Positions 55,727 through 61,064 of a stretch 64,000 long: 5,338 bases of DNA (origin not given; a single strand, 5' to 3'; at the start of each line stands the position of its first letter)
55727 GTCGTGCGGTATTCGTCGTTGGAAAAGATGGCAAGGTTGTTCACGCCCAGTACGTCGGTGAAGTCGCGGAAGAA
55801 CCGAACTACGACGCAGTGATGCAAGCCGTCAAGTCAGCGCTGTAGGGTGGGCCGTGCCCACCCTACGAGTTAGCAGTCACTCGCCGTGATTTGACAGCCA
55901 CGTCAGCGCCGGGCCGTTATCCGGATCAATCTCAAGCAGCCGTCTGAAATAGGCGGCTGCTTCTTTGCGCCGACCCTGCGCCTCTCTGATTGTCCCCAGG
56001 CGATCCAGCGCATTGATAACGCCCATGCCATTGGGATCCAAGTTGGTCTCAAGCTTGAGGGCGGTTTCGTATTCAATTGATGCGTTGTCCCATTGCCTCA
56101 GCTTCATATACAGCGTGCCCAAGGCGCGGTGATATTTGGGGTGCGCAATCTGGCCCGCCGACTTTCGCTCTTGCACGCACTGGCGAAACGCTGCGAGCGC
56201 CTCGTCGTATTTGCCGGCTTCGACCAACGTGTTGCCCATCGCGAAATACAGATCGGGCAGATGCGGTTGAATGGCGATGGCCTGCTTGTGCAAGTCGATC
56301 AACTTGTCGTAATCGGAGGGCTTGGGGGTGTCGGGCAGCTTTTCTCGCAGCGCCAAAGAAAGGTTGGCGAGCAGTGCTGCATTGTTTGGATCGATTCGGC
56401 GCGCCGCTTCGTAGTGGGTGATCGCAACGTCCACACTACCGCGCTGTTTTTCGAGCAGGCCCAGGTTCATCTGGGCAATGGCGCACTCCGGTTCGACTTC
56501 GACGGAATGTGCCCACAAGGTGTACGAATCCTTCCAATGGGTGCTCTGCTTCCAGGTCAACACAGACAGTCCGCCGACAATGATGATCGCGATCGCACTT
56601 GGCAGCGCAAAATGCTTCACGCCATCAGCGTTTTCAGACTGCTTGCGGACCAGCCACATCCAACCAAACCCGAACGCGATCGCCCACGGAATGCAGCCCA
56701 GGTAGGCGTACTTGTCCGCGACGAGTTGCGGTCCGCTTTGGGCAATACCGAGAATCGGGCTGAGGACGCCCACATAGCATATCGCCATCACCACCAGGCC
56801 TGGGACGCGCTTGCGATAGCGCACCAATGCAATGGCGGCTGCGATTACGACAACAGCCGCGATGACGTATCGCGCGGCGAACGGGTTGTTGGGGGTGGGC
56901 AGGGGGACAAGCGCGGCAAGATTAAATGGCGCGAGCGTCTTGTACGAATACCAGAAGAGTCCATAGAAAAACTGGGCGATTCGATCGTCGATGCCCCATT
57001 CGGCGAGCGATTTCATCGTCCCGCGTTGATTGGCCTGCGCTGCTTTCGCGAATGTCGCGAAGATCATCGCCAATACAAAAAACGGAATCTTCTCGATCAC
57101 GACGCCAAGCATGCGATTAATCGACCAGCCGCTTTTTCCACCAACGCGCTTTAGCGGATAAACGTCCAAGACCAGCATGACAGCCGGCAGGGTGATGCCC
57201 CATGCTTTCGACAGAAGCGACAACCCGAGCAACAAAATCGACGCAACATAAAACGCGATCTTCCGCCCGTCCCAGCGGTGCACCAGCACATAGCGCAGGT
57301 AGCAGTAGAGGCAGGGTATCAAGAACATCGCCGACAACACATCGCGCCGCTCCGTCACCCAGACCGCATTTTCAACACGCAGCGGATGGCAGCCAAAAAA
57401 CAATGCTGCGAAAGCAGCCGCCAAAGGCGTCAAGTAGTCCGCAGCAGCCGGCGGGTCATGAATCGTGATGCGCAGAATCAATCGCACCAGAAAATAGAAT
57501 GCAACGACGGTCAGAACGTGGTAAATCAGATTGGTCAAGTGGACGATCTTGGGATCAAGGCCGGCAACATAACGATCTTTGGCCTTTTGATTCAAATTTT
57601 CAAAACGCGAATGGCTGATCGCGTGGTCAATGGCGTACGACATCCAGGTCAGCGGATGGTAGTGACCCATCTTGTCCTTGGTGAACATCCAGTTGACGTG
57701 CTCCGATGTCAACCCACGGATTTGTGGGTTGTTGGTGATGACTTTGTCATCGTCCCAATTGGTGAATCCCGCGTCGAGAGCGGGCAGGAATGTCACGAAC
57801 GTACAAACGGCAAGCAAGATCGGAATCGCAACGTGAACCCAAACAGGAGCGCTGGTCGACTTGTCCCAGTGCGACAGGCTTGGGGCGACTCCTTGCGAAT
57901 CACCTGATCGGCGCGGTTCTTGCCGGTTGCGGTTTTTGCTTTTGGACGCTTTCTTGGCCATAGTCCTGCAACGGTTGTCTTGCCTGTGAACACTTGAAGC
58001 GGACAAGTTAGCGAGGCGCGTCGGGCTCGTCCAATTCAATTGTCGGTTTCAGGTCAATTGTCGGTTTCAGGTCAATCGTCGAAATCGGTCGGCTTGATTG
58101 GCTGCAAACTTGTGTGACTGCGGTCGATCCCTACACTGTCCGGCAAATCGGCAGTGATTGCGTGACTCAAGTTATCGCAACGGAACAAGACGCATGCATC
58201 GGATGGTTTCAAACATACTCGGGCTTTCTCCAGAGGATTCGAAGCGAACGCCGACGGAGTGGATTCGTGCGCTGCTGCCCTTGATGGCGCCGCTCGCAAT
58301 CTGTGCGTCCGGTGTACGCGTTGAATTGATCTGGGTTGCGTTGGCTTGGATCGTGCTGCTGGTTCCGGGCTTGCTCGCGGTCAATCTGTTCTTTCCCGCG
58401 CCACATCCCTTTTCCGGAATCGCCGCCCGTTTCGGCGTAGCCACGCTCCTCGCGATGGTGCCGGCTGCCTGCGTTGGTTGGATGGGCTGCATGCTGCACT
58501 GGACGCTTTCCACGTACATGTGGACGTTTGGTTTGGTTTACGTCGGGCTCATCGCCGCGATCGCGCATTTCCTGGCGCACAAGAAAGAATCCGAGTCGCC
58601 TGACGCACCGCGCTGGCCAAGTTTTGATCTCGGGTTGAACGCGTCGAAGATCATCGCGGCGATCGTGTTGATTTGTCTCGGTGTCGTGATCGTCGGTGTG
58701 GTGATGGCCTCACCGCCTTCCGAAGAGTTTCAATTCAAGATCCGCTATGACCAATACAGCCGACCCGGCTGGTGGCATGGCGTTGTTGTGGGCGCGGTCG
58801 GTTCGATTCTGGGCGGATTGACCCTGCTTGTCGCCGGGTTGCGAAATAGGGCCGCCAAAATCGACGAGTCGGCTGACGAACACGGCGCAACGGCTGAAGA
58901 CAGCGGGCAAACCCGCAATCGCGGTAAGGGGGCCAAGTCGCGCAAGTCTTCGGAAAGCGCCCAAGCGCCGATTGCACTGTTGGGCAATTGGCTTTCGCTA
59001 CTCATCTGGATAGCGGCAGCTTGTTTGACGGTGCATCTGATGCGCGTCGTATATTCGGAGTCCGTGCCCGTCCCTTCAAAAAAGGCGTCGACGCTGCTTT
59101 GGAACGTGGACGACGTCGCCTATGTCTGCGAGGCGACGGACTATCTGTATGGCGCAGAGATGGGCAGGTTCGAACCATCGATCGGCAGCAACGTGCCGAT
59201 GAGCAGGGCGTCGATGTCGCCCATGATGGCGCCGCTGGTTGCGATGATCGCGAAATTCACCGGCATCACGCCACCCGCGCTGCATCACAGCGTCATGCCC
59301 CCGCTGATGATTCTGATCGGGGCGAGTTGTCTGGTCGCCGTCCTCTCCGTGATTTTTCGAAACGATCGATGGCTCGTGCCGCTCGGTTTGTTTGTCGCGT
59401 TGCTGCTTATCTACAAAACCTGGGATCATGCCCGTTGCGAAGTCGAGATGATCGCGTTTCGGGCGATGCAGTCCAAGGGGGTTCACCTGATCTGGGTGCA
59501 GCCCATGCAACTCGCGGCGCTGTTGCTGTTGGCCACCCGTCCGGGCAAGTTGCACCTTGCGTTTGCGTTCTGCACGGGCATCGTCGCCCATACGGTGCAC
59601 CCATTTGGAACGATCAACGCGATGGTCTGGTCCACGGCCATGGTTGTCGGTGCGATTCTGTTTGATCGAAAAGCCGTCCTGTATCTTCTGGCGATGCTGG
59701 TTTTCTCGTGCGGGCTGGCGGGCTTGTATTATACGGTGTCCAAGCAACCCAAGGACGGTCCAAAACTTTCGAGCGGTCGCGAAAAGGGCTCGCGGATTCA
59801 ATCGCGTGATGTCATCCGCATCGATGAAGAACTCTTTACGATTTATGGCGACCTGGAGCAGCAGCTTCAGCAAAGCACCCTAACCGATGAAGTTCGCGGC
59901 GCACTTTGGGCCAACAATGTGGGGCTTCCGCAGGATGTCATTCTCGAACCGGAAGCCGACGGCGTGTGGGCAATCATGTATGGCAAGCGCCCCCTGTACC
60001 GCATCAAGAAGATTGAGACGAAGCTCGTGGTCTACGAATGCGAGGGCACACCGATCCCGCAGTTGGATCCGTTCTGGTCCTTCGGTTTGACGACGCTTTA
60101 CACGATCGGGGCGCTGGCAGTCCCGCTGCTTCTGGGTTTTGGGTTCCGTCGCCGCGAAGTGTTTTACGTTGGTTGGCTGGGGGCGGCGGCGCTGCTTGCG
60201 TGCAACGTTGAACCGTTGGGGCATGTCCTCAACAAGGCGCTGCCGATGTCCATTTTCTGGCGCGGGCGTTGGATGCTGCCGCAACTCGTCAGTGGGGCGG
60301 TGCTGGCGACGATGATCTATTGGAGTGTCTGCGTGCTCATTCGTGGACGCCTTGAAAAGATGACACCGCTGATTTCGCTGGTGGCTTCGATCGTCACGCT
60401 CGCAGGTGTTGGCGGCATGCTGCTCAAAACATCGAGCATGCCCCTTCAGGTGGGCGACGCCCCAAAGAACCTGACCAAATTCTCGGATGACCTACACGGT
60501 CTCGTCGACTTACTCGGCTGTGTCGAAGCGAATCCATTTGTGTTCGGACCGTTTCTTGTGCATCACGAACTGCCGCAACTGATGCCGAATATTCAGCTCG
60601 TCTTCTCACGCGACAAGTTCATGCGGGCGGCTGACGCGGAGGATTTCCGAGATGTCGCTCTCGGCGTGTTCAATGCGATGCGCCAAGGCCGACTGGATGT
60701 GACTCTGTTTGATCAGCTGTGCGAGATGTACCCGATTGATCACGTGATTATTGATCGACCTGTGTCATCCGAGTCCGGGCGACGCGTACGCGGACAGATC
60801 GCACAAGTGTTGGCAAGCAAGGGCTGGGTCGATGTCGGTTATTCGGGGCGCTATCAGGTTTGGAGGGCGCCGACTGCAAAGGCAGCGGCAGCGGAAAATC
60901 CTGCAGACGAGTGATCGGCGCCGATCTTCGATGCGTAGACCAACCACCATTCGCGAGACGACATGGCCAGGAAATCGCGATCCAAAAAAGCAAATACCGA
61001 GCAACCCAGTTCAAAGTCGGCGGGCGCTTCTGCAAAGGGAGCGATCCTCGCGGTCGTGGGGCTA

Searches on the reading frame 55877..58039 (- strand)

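Call 14: search_protein_families(library=pfam, proteins=[window:55877-58039:-], max_evalue=0.001)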
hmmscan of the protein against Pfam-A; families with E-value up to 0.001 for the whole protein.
window:55877-58039:- (720 aa): 15 families
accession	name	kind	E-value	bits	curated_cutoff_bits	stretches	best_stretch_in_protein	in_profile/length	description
PF07719.23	TPR_2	-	1.4e-24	84.6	27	3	677-708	3-34/34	Tetratricopeptide repeat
PF13424.12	TPR_12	-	3.9e-17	62.6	30.1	1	637-705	7-75/77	Tetratricopeptide repeat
PF00515.34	TPR_1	-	2e-16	59.5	27.8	0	596-623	2-29/34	Tetratricopeptide repeat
PF13181.12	TPR_8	-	3.3e-16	58.4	25.7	1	677-708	3-34/34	Tetratricopeptide repeat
PF13428.12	TPR_14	-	4.7e-16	58.1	23.5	1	676-715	2-41/44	Tetratricopeptide repeat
PF13414.12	TPR_11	-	1.1e-14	54.3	26.8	1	527-563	1-37/42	TPR repeat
PF13176.12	TPR_7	-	1.5e-13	50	27.9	1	677-709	1-33/36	Tetratricopeptide repeat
PF13432.12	TPR_16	-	1.8e-13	51.1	32.7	1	514-554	25-65/65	Tetratricopeptide repeat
PF14559.12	TPR_19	-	1.2e-11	45.2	25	0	581-619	11-49/68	Tetratricopeptide repeat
PF13174.12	TPR_6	-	1.5e-09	38.3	26.3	0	677-707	2-32/33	Tetratricopeptide repeat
PF13431.12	TPR_17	-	6.2e-09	35.9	24.4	0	585-615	3-33/34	Tetratricopeptide repeat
PF13371.12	TPR_9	-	2.4e-07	31.1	35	0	575-631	9-65/73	Tetratricopeptide repeat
PF24575.1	TPR_Slam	-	3e-05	24.8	35.2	0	683-710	55-82/104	Surface lipoprotein assembly modifier, N-terminal TPR repeats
PF23914.1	TPR_CcmH_CycH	-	3.8e-05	24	42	0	517-622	47-148/158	Cytochrome c-type biogenesis protein H TPR domain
PF25063.1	ARM_TT21_C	-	8.5e-05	23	35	0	514-667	15-162/209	Tetratricopeptide repeat protein 21 C-terminal ARM domain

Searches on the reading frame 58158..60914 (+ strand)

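Call 14: search_protein_families(library=pfam, proteins=[window:58158-60914:+], max_evalue=0.001)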
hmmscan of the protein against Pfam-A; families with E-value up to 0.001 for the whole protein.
window:58158-60914:+ (918 aa): 1 family
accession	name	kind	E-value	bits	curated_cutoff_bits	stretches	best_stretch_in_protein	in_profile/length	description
PF19554.4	DUF6077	-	6.1e-11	42.1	27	1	316-526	135-351/354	Family of unknown function (DUF6077)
